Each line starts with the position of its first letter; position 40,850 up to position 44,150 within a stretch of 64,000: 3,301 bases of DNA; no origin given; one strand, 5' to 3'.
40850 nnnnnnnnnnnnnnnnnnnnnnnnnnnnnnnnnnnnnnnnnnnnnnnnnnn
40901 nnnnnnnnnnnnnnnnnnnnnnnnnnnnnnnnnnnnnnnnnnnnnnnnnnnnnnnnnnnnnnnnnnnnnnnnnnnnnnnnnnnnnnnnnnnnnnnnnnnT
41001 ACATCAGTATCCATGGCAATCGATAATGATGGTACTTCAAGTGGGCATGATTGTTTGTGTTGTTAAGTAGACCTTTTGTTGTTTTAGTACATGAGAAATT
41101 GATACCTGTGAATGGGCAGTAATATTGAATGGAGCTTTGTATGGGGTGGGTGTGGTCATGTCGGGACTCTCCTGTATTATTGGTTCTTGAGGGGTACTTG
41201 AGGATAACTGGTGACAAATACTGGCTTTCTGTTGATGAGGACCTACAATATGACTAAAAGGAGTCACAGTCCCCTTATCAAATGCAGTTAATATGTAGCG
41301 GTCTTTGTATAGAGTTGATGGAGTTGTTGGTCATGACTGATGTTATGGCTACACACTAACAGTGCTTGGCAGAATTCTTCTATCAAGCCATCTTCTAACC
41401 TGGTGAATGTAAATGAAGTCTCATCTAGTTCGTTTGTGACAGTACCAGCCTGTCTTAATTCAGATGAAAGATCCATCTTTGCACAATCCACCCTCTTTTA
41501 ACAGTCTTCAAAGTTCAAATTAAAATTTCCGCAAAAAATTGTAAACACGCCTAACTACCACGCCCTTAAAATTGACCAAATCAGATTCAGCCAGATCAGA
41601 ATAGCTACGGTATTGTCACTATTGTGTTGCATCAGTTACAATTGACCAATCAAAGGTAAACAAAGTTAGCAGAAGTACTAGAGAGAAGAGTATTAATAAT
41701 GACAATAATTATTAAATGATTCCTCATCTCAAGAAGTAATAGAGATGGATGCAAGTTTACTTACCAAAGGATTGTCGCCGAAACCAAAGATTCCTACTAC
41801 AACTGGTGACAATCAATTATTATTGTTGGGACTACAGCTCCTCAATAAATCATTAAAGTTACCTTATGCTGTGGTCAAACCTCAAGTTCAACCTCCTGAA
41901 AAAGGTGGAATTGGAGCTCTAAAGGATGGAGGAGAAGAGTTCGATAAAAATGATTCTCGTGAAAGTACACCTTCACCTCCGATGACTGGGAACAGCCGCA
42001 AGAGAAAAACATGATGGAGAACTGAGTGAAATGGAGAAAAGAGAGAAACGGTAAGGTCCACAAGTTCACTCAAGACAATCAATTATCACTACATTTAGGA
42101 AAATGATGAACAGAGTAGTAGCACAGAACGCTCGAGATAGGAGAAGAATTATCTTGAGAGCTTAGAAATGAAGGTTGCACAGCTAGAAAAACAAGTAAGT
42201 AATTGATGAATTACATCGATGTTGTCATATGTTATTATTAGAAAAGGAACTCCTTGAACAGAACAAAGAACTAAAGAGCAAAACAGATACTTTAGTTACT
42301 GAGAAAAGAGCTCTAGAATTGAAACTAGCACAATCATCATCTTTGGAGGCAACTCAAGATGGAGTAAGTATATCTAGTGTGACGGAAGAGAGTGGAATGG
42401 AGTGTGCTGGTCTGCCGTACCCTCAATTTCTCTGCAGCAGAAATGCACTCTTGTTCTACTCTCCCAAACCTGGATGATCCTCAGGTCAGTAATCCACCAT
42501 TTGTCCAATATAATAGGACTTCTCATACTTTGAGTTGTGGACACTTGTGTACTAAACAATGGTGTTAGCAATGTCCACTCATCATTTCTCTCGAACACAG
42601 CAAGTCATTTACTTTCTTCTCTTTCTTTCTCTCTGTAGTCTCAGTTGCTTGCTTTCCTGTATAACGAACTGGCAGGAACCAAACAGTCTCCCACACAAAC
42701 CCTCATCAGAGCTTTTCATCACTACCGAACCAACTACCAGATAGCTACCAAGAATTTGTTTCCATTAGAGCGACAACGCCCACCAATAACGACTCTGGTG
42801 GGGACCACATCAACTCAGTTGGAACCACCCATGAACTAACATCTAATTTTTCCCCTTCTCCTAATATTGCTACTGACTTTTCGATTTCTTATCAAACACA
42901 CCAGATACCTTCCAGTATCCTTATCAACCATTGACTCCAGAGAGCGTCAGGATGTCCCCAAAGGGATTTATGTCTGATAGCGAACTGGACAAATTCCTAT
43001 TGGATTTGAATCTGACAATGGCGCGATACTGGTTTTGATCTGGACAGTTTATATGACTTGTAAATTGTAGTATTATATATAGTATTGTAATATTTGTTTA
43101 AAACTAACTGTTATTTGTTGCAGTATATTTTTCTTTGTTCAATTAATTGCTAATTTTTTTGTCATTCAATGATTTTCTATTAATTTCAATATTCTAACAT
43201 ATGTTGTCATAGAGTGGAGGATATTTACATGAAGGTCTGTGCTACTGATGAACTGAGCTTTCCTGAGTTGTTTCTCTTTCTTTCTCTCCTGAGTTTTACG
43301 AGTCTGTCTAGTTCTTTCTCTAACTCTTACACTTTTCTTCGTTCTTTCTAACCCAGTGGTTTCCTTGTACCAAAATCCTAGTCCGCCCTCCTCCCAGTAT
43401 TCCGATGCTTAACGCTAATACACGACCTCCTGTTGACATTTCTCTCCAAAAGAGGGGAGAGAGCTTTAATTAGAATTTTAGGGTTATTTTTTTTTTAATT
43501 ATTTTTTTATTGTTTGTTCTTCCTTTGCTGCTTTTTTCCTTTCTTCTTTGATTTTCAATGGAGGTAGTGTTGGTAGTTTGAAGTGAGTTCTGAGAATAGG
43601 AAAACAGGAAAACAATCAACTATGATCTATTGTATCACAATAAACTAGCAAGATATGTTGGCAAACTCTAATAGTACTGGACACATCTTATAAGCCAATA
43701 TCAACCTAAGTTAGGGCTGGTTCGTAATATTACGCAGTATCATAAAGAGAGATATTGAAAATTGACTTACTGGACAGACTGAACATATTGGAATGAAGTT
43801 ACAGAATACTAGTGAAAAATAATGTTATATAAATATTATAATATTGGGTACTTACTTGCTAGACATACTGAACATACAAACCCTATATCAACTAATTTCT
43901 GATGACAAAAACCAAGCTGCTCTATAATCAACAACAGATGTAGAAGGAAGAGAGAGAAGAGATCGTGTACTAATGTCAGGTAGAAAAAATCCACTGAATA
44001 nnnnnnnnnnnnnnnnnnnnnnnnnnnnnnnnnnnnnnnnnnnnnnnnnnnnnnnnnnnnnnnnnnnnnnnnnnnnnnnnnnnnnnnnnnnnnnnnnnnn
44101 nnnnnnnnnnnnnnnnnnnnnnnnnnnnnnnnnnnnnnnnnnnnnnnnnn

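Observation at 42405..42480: Textbook IRE1-type unconventional splice site (20-nt intron) in an XBP1-like bZIP gene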

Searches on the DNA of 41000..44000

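Call 23: search_rna_families(source=window, start=41000, end=44000, threshold=evalue, max_evalue=10, show_alignments=3)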
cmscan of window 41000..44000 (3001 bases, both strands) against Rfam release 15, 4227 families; matches with E-value up to 10: 3.
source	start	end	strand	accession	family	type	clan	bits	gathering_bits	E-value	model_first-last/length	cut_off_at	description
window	42392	42459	+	RF04247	bZIP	Gene; sRNA;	-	25.5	41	0.094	1-72/72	no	bZIP non canonical Hac1/Xbp1 intron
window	43156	43218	-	RF00539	snoMe28S-Cm788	Gene; snRNA; snoRNA; CD-box;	-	23.3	45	6.1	1-74/74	no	Small nucleolar RNA Me28S-Cm788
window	42628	42720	-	RF02474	GlsR5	Gene; snRNA; snoRNA; CD-box;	-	14.3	100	5.6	1-89/89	no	Small nucleolar RNA GlsR5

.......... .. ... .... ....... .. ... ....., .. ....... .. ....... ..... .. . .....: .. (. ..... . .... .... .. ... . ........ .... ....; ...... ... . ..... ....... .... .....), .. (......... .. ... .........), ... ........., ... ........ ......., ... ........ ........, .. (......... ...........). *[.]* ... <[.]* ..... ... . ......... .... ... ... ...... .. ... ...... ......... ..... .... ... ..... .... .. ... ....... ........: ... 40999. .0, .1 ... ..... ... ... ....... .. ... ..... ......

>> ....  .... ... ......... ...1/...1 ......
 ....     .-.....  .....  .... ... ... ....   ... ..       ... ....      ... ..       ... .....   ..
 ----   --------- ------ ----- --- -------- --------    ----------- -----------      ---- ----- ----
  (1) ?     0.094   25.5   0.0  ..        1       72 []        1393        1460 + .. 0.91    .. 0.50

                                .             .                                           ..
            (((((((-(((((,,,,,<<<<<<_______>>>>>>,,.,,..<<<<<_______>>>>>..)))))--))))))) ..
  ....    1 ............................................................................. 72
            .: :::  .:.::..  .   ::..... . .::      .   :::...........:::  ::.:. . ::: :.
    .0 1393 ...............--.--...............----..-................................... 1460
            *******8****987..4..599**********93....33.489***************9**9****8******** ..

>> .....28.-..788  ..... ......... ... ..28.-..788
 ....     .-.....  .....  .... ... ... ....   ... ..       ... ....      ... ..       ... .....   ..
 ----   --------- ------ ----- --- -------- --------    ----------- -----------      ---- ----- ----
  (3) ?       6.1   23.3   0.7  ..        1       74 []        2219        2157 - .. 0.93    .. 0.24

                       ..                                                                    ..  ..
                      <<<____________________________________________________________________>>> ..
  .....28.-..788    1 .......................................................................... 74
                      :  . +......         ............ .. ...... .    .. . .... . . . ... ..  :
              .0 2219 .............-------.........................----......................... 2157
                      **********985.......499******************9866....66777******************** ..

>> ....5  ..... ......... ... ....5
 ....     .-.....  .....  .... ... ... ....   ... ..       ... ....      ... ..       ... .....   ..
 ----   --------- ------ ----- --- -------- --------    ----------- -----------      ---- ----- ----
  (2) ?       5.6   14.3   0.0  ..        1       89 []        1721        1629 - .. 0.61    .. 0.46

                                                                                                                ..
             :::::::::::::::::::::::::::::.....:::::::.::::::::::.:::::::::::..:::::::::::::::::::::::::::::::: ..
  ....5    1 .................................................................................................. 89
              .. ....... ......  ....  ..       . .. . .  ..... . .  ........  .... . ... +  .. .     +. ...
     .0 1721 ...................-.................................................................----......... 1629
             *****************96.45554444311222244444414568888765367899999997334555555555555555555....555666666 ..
